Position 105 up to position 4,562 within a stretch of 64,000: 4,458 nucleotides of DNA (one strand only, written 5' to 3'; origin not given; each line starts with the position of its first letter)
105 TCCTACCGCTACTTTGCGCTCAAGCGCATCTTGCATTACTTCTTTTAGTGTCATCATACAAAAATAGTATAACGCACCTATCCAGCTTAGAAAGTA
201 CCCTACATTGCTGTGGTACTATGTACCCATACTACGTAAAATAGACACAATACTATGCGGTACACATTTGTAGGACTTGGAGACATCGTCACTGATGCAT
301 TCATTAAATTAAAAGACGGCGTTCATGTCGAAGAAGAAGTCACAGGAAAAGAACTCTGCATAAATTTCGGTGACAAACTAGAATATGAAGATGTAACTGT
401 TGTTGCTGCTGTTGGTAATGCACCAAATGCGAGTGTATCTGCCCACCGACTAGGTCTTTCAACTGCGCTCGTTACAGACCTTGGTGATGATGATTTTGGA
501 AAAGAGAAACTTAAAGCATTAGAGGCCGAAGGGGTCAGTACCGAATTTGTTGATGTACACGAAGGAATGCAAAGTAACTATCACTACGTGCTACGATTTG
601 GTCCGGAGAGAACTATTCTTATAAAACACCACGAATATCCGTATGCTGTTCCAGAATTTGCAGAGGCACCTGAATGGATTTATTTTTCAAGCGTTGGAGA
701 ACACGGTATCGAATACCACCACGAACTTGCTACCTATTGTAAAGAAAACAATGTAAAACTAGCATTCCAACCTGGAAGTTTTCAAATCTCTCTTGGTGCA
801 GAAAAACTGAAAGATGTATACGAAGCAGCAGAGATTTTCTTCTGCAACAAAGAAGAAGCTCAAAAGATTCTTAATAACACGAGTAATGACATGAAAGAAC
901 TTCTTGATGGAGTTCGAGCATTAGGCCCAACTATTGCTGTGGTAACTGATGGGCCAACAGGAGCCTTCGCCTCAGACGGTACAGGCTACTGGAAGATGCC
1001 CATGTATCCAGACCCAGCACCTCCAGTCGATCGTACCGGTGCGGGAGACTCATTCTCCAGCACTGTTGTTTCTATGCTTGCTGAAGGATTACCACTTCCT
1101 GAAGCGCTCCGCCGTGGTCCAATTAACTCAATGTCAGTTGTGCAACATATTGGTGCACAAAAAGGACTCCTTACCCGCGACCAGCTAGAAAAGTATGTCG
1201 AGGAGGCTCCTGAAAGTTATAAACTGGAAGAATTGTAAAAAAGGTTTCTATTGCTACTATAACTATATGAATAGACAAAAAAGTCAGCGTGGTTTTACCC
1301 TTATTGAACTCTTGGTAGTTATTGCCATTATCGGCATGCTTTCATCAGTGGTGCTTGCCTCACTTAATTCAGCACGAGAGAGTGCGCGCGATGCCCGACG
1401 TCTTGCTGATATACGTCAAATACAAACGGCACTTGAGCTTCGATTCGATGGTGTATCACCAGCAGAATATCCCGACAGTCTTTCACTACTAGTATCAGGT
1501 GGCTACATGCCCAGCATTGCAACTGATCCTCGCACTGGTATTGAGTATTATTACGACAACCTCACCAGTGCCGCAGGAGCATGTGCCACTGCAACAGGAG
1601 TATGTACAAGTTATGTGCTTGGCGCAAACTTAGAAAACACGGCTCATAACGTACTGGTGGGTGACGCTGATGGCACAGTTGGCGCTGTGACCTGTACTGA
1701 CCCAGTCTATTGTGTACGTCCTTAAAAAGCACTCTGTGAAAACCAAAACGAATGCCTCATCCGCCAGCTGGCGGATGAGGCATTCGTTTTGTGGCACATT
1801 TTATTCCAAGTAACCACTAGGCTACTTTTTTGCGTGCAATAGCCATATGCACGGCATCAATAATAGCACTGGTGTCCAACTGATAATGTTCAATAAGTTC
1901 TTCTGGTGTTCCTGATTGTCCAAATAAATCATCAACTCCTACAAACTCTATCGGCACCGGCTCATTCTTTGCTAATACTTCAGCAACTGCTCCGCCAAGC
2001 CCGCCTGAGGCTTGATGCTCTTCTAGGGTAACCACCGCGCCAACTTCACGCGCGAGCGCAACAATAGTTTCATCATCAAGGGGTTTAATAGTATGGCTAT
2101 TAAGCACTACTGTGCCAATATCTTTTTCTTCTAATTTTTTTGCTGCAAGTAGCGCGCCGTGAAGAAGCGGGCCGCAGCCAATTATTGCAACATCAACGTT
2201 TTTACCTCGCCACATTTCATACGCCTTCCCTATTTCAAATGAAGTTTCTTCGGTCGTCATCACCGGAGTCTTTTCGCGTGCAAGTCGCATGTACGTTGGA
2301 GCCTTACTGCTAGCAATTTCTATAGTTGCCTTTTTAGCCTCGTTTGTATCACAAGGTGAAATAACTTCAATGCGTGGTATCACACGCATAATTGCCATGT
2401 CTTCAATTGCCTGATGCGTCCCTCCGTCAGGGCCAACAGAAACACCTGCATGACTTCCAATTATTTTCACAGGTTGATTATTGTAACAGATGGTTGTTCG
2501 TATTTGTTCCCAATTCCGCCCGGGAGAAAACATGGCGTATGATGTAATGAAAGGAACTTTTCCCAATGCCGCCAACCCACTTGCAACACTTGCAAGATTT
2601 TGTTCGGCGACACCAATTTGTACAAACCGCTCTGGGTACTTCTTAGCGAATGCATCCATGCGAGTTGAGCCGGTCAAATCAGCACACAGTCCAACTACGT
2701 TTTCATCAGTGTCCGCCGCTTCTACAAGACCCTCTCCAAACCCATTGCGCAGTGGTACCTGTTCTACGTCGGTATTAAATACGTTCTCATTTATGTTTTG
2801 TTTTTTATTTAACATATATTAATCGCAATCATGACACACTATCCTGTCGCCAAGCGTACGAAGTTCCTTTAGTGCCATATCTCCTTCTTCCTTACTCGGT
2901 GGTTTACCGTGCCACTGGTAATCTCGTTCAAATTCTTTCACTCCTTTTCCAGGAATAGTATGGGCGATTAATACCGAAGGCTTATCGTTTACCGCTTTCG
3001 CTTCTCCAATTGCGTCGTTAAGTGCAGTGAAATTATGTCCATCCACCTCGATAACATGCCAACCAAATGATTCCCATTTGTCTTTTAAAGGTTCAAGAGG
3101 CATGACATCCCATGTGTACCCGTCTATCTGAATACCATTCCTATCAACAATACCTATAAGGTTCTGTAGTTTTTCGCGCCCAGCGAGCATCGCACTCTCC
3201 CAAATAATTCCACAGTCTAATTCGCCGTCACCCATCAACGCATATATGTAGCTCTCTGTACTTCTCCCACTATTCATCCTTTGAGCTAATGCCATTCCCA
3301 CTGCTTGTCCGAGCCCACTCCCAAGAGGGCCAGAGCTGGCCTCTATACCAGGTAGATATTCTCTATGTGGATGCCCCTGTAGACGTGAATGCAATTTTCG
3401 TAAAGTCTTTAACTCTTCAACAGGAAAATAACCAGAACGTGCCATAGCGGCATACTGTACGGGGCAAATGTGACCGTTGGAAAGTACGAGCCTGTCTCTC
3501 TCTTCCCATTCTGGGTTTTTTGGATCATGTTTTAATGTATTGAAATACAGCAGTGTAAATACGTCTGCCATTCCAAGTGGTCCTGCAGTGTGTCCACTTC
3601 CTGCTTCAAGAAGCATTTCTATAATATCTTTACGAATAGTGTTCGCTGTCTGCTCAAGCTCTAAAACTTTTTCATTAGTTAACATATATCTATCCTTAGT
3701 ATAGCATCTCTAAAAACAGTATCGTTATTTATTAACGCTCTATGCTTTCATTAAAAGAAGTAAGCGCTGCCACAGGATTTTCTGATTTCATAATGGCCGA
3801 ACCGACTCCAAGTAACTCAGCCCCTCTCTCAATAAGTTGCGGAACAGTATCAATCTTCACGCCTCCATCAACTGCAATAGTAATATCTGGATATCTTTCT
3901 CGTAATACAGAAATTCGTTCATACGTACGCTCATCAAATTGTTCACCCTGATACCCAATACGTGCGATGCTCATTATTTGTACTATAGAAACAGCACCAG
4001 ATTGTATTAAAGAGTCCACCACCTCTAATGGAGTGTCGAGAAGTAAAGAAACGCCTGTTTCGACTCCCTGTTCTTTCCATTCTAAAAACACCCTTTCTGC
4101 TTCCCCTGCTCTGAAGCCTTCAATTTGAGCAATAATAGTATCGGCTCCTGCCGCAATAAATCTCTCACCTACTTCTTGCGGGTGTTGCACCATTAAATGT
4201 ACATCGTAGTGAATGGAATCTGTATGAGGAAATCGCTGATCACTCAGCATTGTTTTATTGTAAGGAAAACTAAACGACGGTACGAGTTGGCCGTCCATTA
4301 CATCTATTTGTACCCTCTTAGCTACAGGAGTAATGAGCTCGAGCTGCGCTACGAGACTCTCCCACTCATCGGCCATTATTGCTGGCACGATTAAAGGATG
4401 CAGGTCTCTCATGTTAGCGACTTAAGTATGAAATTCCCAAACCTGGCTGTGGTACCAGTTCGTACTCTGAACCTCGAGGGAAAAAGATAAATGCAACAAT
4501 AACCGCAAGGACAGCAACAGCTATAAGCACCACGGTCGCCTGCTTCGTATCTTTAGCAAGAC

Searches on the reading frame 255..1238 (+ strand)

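Call 59: search_protein_families(library=pfam, proteins=[window:255-1238:+], max_evalue=0.001)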
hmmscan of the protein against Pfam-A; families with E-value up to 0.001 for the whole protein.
window:255-1238:+ (327 aa): 2 families
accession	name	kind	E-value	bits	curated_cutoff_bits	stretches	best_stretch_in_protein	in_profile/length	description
PF00294.29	PfkB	-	1.4e-33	116.9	25.8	1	50-305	33-299/302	pfkB family carbohydrate kinase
PF08543.17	Phos_pyr_kin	-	0.00012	22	27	1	185-287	112-223/246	Phosphomethylpyrimidine kinase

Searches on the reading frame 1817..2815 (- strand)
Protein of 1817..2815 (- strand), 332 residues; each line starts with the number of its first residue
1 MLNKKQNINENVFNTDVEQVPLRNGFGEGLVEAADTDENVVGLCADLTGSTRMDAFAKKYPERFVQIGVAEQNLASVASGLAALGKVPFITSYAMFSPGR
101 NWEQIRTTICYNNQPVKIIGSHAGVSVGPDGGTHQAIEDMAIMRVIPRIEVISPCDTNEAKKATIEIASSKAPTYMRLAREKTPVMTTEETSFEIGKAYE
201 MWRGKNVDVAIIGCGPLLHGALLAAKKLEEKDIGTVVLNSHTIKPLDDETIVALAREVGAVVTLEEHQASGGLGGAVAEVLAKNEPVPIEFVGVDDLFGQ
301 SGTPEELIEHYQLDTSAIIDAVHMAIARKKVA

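Call 59: search_protein_families(library=pfam, proteins=[window:1817-2815:-], max_evalue=0.001)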
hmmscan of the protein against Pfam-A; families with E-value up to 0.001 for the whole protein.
window:1817-2815:- (332 aa): 3 families
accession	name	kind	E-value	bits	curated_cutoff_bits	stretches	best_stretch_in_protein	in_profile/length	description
PF02779.29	Transket_pyr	-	2.2e-38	132.1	27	1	20-184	3-173/174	Transketolase, pyrimidine binding domain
PF02780.25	Transketolase_C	-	1.7e-24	86.5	25.9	1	206-318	9-124/124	Transketolase, C-terminal domain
PF22613.1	Transketolase_C_1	-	0.0004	21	27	0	204-313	8-112/113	Transketolase-like TK C-terminal domain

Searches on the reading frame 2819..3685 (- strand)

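Call 59: search_protein_families(library=pfam, proteins=[window:2819-3685:-], max_evalue=0.001)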
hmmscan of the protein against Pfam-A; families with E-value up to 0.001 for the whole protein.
window:2819-3685:- (288 aa): 3 families
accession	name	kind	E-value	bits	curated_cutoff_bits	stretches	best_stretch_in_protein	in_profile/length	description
PF00456.26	Transketolase_N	-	7.3e-67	226.1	22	1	12-267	4-267/334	Transketolase, thiamine diphosphate binding domain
PF13292.11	DXP_synthase_N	-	1e-10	41.8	21.2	1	8-187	16-175/274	1-deoxy-D-xylulose-5-phosphate synthase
PF00676.26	E1_dh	-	9.5e-06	25.2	22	1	114-232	96-210/300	Dehydrogenase E1 component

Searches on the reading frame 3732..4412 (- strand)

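Call 59: search_protein_families(library=pfam, proteins=[window:3732-4412:-], max_evalue=0.001)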
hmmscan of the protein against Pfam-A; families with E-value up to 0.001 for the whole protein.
window:3732-4412:- (226 aa): 1 family
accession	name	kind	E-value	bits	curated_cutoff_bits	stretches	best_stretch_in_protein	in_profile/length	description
PF00834.25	Ribul_P_3_epim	-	1.1e-28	100.5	21.1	1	8-207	2-197/198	Ribulose-phosphate 3 epimerase family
